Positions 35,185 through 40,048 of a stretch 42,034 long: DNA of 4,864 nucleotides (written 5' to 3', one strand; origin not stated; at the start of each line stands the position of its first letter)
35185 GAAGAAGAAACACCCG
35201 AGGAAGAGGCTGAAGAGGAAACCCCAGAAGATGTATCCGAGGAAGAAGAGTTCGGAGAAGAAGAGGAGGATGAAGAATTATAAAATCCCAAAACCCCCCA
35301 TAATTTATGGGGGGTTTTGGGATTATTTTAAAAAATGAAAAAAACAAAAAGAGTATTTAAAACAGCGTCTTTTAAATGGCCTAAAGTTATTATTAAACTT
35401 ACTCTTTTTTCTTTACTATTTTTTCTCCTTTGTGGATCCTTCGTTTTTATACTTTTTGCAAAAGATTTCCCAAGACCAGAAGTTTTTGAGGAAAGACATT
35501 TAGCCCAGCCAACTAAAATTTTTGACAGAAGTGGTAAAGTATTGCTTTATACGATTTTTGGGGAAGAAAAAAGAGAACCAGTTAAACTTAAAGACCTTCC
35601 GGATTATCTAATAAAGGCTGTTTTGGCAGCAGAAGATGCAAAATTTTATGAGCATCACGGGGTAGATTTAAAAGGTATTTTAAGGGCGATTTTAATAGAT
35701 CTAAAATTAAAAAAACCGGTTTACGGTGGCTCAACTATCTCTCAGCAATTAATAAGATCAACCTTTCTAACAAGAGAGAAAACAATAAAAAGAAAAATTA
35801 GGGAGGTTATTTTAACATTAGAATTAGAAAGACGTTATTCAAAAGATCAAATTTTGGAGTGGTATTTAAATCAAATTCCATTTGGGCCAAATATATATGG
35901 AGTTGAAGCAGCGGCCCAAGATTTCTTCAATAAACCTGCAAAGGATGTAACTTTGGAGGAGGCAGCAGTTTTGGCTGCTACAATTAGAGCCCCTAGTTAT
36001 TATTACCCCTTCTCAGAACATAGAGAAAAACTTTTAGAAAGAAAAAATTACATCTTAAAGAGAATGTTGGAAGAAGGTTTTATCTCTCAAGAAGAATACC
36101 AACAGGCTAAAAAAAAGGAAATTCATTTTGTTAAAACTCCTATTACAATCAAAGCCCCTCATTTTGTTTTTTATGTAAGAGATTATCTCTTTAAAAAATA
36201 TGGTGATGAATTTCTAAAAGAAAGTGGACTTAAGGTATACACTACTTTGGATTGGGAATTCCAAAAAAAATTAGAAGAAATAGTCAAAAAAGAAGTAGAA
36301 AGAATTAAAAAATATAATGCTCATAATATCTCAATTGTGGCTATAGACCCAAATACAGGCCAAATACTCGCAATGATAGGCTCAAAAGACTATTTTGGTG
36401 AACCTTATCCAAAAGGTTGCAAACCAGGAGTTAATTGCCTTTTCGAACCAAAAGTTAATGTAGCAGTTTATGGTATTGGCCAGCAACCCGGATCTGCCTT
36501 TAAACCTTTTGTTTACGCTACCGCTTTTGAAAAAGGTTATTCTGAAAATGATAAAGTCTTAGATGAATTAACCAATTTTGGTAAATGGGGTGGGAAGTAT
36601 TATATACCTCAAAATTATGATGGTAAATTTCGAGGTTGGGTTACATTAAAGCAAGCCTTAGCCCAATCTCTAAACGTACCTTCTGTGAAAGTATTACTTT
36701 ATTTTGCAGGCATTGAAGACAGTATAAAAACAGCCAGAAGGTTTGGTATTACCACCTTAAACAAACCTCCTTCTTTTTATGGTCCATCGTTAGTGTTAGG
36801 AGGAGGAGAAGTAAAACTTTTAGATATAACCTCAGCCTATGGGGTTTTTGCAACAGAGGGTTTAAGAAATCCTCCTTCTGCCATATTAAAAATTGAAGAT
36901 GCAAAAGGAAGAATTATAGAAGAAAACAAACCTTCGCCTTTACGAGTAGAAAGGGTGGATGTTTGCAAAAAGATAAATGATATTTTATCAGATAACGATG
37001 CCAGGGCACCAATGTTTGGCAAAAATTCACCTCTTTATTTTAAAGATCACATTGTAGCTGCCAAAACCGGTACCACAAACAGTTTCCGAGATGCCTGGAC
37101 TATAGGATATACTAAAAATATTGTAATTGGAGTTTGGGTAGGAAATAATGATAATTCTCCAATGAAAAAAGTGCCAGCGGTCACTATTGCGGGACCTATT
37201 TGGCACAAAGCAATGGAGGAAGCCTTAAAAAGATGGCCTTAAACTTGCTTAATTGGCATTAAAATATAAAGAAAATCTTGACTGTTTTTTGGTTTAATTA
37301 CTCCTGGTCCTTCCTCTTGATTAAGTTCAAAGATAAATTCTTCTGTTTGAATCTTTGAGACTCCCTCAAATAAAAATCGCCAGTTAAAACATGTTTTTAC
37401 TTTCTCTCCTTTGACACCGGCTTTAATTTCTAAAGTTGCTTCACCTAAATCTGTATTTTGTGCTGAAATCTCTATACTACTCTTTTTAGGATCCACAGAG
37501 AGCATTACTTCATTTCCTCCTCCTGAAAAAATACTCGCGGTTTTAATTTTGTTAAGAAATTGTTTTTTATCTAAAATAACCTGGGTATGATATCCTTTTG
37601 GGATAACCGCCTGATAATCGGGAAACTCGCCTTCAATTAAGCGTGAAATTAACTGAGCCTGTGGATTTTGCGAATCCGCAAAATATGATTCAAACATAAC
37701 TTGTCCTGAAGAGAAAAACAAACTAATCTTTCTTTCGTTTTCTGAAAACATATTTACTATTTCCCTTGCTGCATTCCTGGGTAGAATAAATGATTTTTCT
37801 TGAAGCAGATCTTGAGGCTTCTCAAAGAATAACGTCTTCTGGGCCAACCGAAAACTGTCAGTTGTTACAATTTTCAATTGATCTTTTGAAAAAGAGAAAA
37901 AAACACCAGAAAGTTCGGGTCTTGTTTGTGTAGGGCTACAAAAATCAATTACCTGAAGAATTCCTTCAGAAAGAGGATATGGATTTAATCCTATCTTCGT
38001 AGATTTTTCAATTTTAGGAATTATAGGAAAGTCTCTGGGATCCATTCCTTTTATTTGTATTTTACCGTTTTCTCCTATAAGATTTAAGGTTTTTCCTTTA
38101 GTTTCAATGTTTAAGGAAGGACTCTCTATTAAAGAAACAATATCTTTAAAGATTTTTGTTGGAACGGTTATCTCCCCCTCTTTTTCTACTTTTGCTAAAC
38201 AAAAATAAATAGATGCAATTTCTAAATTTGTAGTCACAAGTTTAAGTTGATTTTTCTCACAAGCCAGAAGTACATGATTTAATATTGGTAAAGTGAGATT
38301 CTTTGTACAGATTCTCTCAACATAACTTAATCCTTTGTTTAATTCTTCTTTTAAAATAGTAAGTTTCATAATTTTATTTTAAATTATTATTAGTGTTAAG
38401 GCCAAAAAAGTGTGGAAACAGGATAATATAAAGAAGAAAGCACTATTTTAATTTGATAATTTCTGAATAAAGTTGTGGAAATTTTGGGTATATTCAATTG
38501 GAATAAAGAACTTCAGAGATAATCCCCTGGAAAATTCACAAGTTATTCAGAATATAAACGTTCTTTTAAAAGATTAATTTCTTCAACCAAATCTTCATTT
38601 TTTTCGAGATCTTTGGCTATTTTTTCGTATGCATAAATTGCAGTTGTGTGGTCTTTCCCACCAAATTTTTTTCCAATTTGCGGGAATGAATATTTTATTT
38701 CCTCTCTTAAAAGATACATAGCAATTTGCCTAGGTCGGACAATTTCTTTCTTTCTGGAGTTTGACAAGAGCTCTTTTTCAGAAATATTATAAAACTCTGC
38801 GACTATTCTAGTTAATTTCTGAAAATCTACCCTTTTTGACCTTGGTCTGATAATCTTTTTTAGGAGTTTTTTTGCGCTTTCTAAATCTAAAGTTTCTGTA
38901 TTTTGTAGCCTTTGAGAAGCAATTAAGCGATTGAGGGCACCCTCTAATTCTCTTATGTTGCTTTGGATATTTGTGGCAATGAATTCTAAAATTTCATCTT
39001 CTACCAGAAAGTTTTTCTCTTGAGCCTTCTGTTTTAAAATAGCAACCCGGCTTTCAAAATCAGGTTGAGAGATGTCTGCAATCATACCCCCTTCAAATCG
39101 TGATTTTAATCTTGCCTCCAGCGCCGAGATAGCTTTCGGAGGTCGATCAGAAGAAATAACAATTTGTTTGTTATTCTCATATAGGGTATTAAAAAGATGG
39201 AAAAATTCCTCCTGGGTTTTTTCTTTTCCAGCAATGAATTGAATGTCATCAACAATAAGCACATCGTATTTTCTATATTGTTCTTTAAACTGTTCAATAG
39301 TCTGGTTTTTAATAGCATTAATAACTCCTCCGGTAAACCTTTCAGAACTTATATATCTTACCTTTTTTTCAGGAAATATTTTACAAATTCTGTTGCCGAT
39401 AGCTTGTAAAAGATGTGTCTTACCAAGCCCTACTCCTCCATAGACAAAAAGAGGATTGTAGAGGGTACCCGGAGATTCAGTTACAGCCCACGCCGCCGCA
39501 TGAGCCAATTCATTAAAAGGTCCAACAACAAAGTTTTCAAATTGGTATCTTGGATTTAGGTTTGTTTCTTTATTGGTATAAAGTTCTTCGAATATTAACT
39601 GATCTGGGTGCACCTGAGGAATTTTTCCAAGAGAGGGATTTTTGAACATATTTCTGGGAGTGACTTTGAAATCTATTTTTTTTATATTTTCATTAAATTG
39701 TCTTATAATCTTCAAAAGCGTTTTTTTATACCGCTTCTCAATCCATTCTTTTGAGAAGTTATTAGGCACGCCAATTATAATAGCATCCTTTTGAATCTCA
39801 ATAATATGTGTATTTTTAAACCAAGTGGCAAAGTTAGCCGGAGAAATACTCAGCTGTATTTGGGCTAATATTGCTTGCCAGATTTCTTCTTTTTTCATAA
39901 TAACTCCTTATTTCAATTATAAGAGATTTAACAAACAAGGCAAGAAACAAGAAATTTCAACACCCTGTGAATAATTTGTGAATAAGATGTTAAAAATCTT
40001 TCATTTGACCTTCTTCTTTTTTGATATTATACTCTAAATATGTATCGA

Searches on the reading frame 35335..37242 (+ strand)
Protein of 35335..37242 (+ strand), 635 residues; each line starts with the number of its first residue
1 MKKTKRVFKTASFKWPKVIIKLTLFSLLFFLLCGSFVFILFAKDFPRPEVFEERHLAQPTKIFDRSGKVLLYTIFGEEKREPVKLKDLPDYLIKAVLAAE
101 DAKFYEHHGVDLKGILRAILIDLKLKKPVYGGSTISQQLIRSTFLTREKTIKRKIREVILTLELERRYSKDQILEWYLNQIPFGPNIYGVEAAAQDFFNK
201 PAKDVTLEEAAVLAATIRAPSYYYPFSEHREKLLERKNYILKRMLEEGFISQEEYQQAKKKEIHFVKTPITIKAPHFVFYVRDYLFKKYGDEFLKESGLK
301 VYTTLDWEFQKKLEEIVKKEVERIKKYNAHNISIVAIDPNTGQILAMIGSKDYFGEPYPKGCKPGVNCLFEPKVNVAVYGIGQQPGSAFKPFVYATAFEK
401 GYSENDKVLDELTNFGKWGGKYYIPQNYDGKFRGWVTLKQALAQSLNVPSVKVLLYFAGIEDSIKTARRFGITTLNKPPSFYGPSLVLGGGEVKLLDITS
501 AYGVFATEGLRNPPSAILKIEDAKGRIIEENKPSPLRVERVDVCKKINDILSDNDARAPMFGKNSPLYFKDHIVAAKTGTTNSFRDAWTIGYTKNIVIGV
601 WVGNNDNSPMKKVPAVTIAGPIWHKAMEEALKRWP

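Call 29: search_protein_families(library=pfam, proteins=[window:35335-37242:+], max_evalue=0.001)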
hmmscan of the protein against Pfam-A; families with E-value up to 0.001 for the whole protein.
window:35335-37242:+ (635 aa): 3 families
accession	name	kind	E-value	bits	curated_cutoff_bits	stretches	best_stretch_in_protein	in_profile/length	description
PF00912.28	Transgly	-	3.3e-63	212.7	27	1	73-244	7-177/178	Transglycosylase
PF00905.27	Transpeptidase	-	1.8e-20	73.8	22.1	1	333-606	2-282/299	Penicillin binding protein transpeptidase domain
PF09851.14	SHOCT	-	7e-05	22.9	27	1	240-261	5-26/28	Short C-terminal domain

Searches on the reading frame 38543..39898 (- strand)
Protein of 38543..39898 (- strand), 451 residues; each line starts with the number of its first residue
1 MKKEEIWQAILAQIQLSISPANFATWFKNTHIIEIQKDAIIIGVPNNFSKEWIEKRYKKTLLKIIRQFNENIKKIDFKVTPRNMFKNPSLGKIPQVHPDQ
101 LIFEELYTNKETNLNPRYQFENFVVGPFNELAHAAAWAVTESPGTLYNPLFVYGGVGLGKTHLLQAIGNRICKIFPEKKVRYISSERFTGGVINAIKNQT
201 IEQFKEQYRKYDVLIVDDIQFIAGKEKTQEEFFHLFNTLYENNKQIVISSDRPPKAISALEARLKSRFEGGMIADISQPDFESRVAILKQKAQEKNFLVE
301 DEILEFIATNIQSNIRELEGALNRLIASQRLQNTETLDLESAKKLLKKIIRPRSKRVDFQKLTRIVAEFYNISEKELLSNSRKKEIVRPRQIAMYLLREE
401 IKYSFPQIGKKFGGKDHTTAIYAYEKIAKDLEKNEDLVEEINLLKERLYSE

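Call 29: search_protein_families(library=pfam, proteins=[window:38543-39898:-], max_evalue=0.001)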
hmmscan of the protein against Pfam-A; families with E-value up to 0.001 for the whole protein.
window:38543-39898:- (451 aa): 7 families
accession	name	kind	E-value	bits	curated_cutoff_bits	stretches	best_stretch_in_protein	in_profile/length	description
PF00308.24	Bac_DnaA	-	1.9e-71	240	23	1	114-274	1-161/162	Bacterial DnaA ATPAse domain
PF08299.17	Bac_DnaA_C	-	7.3e-28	96.8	31.5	1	361-427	3-69/69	Bacterial dnaA protein helix-turn-helix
PF11638.13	DnaA_N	-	1.7e-16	60.1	24.6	1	4-66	1-64/65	DnaA N-terminal domain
PF01695.23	IstB_IS21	-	1.2e-09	38.5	24.1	1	151-252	96-194/238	IstB-like ATP binding protein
PF00004.35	AAA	-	3e-06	28.1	21.2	1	151-269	2-128/131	ATPase family associated with various cellular activities (AAA)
PF13401.12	AAA_22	-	0.00015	22.5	27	0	150-246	8-116/130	AAA domain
PF03969.22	AFG1_ATPase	-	0.00059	19.3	27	0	209-258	283-333/361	AFG1-like ATPase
